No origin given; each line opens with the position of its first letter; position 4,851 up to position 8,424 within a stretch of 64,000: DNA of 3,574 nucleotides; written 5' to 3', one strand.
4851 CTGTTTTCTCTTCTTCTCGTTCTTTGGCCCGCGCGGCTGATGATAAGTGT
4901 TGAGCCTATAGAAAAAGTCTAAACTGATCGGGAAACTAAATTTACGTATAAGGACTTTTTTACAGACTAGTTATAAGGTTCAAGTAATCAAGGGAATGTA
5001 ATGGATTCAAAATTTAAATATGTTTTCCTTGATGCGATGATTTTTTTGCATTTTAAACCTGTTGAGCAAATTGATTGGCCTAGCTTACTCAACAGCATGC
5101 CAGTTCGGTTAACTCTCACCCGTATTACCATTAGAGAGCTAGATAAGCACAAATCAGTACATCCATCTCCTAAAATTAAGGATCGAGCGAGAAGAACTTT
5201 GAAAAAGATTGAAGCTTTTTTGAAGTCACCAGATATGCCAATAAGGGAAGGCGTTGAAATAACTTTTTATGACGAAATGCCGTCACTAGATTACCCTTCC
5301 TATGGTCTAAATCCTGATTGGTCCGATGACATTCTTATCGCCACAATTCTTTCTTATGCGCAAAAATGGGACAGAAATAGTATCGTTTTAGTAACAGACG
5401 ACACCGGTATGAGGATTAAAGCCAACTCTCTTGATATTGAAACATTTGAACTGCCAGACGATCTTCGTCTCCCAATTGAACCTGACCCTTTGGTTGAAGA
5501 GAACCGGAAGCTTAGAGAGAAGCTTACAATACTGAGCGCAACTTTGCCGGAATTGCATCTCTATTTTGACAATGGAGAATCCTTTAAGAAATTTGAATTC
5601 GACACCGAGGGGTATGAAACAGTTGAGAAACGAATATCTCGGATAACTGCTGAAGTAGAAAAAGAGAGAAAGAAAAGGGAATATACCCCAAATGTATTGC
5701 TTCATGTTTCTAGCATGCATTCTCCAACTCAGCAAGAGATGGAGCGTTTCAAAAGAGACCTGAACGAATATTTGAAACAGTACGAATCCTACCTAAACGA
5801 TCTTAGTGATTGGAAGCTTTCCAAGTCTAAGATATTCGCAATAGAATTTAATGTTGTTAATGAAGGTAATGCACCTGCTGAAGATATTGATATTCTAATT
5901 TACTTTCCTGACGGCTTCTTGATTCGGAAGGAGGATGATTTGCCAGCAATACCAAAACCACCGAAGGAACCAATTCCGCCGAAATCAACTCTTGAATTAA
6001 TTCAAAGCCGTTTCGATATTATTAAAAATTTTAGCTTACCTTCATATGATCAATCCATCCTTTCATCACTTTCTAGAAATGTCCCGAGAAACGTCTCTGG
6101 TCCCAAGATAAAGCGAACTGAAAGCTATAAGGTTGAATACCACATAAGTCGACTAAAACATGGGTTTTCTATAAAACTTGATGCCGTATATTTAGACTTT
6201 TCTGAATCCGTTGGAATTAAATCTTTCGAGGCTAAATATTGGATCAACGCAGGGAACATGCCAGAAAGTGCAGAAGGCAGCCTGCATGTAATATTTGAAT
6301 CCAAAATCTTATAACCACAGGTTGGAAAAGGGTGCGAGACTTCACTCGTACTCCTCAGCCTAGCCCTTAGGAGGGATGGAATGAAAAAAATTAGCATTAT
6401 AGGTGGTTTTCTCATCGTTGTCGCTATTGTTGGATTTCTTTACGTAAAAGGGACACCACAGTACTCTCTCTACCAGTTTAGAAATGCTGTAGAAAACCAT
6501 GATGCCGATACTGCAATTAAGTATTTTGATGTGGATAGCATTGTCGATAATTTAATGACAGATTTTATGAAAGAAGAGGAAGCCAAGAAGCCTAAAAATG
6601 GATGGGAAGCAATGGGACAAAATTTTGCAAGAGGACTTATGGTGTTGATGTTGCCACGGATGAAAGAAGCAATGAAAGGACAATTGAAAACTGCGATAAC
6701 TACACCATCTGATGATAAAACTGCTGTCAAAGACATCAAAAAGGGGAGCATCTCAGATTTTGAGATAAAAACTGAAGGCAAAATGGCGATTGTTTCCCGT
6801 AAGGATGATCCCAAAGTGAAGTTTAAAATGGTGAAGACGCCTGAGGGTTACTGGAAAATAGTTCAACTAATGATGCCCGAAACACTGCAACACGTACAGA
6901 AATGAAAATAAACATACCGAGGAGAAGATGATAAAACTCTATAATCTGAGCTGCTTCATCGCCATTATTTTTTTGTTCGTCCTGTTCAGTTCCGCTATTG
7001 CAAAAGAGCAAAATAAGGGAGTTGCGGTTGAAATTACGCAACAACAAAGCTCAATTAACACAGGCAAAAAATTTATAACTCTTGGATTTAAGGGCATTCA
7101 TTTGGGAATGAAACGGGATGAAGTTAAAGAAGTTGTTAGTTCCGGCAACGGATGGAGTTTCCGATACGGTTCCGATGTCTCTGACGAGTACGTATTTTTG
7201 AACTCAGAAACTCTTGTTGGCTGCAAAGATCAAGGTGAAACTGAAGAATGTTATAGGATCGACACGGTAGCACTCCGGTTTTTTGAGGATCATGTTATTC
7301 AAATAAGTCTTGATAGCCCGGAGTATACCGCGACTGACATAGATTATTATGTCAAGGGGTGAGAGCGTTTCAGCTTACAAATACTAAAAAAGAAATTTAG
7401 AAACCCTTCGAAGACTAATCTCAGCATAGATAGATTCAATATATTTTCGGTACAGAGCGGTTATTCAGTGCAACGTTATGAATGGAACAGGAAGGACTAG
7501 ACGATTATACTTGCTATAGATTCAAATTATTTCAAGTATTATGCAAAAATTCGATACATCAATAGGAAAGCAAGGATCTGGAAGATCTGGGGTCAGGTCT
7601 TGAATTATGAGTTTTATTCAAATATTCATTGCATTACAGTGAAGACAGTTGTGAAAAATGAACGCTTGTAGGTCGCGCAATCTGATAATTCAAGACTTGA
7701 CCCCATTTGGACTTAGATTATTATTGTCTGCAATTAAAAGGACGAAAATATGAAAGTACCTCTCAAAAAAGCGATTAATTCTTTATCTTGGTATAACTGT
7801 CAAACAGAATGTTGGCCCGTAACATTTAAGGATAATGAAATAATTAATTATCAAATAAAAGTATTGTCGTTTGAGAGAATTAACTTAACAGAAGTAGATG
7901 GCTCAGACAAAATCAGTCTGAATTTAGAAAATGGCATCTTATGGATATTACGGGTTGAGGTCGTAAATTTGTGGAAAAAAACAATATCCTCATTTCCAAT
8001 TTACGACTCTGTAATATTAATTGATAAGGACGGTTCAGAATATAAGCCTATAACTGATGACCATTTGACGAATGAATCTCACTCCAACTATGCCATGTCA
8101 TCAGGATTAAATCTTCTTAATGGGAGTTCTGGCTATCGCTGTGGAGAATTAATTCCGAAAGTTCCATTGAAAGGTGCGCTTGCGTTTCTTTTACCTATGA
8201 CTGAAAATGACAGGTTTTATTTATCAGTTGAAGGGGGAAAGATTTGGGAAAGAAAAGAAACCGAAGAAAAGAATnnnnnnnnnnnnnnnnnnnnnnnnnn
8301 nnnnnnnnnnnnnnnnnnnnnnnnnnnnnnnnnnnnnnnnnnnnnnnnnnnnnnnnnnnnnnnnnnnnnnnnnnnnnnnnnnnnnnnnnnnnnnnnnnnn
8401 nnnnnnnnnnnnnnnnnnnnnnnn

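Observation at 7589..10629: T5orf172 (GIY-YIG-like) fusion protein followed by two unknown ORFs bracketed by a thrice-repeated ~26-bp motif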

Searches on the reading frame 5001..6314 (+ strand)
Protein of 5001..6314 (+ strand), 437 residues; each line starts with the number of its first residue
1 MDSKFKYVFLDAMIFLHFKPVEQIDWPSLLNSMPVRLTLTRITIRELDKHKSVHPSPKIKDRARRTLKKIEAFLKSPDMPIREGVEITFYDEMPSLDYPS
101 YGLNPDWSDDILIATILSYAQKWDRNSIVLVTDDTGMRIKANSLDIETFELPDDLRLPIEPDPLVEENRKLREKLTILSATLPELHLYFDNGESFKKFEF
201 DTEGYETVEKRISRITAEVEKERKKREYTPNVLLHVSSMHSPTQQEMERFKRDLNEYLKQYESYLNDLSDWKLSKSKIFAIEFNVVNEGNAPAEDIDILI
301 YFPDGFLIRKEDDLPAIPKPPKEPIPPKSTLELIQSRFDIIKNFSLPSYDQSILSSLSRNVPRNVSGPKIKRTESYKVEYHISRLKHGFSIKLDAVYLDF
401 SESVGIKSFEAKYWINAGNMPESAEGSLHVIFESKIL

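Call 9: search_protein_families(library=pfam, proteins=[window:5001-6314:+], max_evalue=0.01)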
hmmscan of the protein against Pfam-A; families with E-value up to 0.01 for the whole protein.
window:5001-6314:+ (437 aa): 1 family
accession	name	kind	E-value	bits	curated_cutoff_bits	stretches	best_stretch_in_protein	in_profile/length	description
PF13638.12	PIN_4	-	1.9e-10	41.6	21.9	1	36-150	23-130/132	PIN domain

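Call 10: search_protein_families(library=padloc, proteins=[window:5001-6314:+], max_evalue=0.01)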
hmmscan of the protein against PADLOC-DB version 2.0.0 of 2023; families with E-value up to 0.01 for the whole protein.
window:5001-6314:+ (437 aa): 0 families

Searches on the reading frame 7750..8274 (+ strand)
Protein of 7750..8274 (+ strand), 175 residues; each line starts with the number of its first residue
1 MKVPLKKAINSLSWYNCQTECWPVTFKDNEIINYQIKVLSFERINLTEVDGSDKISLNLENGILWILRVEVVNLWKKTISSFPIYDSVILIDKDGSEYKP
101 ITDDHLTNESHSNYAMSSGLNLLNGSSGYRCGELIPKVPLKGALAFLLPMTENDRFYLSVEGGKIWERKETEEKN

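Call 65: search_protein_representatives(protein=window:7750-8274:+)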
Query: 175 residues. Proteins with E-value up to 0.001 (for the whole library): 148; up to 1e-10: 75; up to 1e-30: 6. The best 148 are listed.
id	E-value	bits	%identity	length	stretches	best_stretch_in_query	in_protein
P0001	3.5e-113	391.3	100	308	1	1-175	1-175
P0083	1.2e-49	184.5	52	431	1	2-173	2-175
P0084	5.1e-45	169.3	40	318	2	1-167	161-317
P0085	9.2e-38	145.7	48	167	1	1-167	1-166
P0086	6.5e-34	133.2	47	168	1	1-167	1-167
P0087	7.0e-31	123.3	46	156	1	1-167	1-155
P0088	2.3e-26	108.6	29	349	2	3-152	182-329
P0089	7.4e-24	100.4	46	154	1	1-167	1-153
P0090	7.9e-23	97.1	51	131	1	2-94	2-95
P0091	3.9e-22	94.8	39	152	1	1-167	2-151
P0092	2.4e-21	92.2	44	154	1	2-167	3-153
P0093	3.4e-21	91.7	39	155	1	1-167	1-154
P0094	2.3e-20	89.0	30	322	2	3-161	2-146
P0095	4.2e-19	84.9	37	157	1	3-167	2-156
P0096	4.4e-19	84.9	37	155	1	3-167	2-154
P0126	1.0e-13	67.4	37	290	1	4-165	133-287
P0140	1.2e-12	63.9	32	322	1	34-172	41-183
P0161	3.4e-10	55.9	30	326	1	18-166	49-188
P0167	8.7e-10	54.6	28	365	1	18-165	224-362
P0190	9.5e-08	47.9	34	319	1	31-160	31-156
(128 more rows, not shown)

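Call 66: search_protein_families(library=pfam, proteins=[P0083, P0084, P0085, P0088, P0094, P0126, P0140, P0161, P0167, P0190], max_evalue=0.001)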
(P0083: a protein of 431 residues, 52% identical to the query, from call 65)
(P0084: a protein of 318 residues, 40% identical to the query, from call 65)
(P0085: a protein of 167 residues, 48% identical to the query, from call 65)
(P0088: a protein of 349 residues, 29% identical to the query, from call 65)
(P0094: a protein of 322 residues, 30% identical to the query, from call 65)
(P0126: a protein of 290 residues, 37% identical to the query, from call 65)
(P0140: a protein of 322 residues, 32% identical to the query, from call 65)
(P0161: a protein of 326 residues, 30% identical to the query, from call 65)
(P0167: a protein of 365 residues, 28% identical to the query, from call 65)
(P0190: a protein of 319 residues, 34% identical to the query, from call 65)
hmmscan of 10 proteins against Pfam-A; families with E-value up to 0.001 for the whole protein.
P0083 (431 aa): 4 families
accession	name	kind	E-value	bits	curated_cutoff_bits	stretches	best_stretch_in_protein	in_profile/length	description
PF10544.15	T5orf172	-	1.5e-19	70.8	20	1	181-270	1-100/101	T5orf172 domain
PF13455.12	MUG113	-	1.8e-13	51.3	22.3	1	196-268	1-71/73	Meiotically up-regulated gene 113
PF01844.29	HNH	-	1.2e-07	32.2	21.4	1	385-421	1-40/47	HNH endonuclease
PF14279.12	HNH_5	-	0.00081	19.7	27.5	0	385-428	1-46/56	HNH endonuclease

P0084 (318 aa): 0 families

P0085 (167 aa): 0 families

P0088 (349 aa): 0 families

P0094 (322 aa): 0 families

P0126 (290 aa): 0 families

P0140 (322 aa): 2 families
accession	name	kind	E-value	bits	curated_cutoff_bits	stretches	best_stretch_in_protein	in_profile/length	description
PF10544.15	T5orf172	-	4.2e-18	66.2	20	1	193-282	1-100/101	T5orf172 domain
PF13455.12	MUG113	-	3.9e-15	56.6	22.3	1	208-282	1-73/73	Meiotically up-regulated gene 113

P0161 (326 aa): 1 family
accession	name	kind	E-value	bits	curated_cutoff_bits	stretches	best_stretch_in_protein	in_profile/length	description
PF18899.5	DUF5655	-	4.8e-06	27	24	1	212-323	3-108/109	Domain of unknown function (DUF5655)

P0167 (365 aa): 0 families

P0190 (319 aa): 2 families
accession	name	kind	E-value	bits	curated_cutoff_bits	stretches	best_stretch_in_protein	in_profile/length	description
PF10544.15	T5orf172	-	9.4e-19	68.2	20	1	189-278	1-100/101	T5orf172 domain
PF13455.12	MUG113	-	2.7e-14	54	22.3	1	204-271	1-66/73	Meiotically up-regulated gene 113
